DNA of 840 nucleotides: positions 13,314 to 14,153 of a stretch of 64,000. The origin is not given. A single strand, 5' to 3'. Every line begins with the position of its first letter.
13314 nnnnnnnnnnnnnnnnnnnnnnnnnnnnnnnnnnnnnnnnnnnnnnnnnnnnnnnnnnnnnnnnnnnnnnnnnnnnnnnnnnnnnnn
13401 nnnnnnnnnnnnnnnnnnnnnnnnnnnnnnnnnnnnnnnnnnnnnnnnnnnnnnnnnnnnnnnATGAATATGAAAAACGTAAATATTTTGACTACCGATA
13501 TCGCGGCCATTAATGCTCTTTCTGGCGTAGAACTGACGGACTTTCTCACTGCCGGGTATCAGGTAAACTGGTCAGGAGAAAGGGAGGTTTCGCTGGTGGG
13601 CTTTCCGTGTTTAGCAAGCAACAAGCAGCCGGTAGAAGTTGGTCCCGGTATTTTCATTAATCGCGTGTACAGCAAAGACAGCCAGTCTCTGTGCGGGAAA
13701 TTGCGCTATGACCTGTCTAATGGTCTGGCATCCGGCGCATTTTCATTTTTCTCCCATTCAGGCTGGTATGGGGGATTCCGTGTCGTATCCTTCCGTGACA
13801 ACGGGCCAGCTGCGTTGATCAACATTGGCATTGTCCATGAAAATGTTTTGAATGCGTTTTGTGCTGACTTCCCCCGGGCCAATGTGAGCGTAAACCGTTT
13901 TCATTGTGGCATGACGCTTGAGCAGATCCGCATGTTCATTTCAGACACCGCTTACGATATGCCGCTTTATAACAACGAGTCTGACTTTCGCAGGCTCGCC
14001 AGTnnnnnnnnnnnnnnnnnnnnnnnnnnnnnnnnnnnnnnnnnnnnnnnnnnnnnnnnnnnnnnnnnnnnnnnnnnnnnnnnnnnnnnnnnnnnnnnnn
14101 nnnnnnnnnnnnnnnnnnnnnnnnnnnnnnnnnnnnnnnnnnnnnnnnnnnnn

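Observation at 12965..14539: Three co-oriented genes of unknown function between IS1 and the Gly-rich gene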

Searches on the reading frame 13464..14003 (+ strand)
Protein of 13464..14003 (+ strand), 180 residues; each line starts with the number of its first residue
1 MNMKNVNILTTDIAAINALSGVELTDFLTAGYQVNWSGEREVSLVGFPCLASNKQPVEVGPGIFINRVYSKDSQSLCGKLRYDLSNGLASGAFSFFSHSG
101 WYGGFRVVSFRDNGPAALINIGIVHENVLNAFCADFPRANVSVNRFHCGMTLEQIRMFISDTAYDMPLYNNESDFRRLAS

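Call 3: search_protein_families(library=pfam, proteins=[window:13464-14003:+], max_evalue=1)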
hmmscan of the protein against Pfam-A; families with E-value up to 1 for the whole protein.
window:13464-14003:+ (180 aa): 0 families

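Call 4: search_protein_families(library=ncbifam, proteins=[window:13464-14003:+], max_evalue=1)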
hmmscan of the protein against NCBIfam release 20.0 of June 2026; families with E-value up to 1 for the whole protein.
window:13464-14003:+ (180 aa): 0 families

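Call 7: search_protein_families(library=padloc, proteins=[window:13464-14003:+], max_evalue=1)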
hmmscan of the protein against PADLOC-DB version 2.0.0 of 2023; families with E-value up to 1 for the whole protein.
window:13464-14003:+ (180 aa): 0 families

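Call 8: search_protein_families(library=phrogs, proteins=[window:13464-14003:+], max_evalue=1)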
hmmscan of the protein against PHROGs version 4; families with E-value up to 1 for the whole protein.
window:13464-14003:+ (180 aa): 1 family
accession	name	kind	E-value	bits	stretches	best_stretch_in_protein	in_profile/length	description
phrog_26872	-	unknown function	0.22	11.9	1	109-139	183-213/217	-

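Call 10: search_solved_structures(query=window:13464-14003:+, max_evalue=10)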
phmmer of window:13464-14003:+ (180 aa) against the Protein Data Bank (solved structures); distinct sequences matched with E-value up to 10: 1.
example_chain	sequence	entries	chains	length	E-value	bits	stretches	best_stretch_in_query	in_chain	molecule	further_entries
3ctk_A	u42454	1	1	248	1.3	11.8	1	8-63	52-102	rRNA N-glycosidase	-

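Call 13: find_homologous_proteins(query=window:13464-14003:+, max_evalue=0.001)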
Query window:13464-14003:+ (180 aa): 21 proteins with E <= 0.001 among 75 candidates.
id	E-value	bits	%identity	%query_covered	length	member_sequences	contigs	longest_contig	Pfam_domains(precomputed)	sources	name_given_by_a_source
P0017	5.0e-108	376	95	99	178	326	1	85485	-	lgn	-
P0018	1.1e-99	349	90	99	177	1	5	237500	-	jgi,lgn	-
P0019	9.0e-71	255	100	64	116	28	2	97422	-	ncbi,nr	ncbi:TPA: hypothetical protein OBV19_004900, partial [Escherichia coli]|nr:hypothetical protein [Esc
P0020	1.0e-69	252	97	64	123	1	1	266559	-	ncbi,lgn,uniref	ncbi:hypothetical protein [Escherichia coli]|uniref:hypothetical protein n=1 Tax=Escherichia coli Ta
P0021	2.7e-67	244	97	64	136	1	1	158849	-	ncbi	ncbi:hypothetical protein ACVUF6_16175, partial [Salmonella enterica subsp. enterica serovar Typhimu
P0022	3.8e-65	237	62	99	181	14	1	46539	-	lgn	-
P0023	1.8e-64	234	62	99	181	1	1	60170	-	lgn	-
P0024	2.3e-64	234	61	99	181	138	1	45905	-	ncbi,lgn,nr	ncbi:hypothetical protein EB651_20115 [Escherichia coli]|nr:hypothetical protein [Escherichia coli]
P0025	5.9e-64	233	61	99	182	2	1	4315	-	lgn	-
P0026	1.0e-63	232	60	99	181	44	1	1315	-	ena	-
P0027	2.7e-62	227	95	62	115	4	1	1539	-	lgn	-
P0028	1.0e-61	225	60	99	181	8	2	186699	-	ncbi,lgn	ncbi:hypothetical protein ACEXTD_003054 [Salmonella enterica]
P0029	5.8e-59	217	93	60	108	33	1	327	-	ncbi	ncbi:hypothetical protein EIA08_34315, partial [Escherichia coli]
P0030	1.3e-55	206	93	57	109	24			-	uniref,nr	uniref:hypothetical protein n=1 Tax=Salmonella enterica TaxID=28901 RepID=UPI00215D987A|nr:hypotheti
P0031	5.1e-55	204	58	99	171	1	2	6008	-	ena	-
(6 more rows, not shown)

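Call 18: search_dna_similar(query=window:13464-14003:+, collection=plasmids, mode=protein, max_evalue=1, rows=spread, max_rows=30)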
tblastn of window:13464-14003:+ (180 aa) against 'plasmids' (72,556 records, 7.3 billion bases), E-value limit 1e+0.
Records with a match: 1255; places in all: 1258; records where one place covers at least 80% of the query: 1253.
Best place of each record, by identity: >=99% 536; 95-99% 433; 90-95% 3; 80-90% 9; 60-80% 272; <60% 2.
By first word of the organism name: Escherichia 450; Salmonella 344; Enterobacter 272; Klebsiella 81; Citrobacter 62; Leclercia 14; Raoultella 8; Serratia 7; Shigella 4; Kluyvera 2; and 8 more.
By predicted mobility (MOB-suite, as given by PLSDB): conjugative 1222; non-mobilizable 33.
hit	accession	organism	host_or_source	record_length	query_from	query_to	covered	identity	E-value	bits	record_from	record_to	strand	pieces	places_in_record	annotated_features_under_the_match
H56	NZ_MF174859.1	Escherichia coli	feces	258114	1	180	100%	100.0%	3e-85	339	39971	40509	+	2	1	hypothetical protein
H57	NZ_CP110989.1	Escherichia coli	Homo sapiens,urine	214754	1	180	100%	100.0%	6e-105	336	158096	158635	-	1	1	hypothetical protein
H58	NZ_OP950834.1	Escherichia coli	Homo sapiens,tonsil swab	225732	1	180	100%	100.0%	6e-105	336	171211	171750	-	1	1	hypothetical protein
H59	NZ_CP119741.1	Escherichia coli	bovine,pure culture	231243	1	180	100%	100.0%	6e-105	336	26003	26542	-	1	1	hypothetical protein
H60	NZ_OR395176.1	Escherichia coli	-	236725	1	180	100%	100.0%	6e-105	336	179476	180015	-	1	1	hypothetical protein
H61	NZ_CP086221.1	Escherichia coli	Homo sapiens,urine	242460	1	180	100%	100.0%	6e-105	336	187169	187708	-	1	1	hypothetical protein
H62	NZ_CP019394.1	Escherichia coli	Homo sapiens,urine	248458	1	180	100%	100.0%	6e-105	336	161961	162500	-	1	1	hypothetical protein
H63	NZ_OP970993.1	Salmonella enterica subsp. enterica serovar Typhimurium ...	-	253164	1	180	100%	100.0%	6e-105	336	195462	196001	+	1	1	hypothetical protein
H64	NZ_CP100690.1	Salmonella enterica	Homo sapiens,stool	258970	1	180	100%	100.0%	6e-105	336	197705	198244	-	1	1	hypothetical protein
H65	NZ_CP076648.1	Escherichia coli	duck,Swabs of feces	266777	1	180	100%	100.0%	6e-105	336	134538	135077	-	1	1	hypothetical protein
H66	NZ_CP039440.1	Salmonella enterica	chicken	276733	1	180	100%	100.0%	6e-105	336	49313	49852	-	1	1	hypothetical protein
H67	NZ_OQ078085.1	Escherichia coli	-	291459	1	180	100%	100.0%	6e-105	336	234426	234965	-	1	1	hypothetical protein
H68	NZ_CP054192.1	Escherichia coli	fish,feces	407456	1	180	100%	100.0%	6e-105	336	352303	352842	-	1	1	hypothetical protein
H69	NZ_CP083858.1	Enterobacter kobei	Homo sapiens,sputum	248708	1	180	100%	95.6%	2e-101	326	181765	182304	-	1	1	hypothetical protein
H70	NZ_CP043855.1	Enterobacter hormaechei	Homo sapiens,pure culture,rectal screen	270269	1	180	100%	95.6%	2e-101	326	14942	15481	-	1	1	hypothetical protein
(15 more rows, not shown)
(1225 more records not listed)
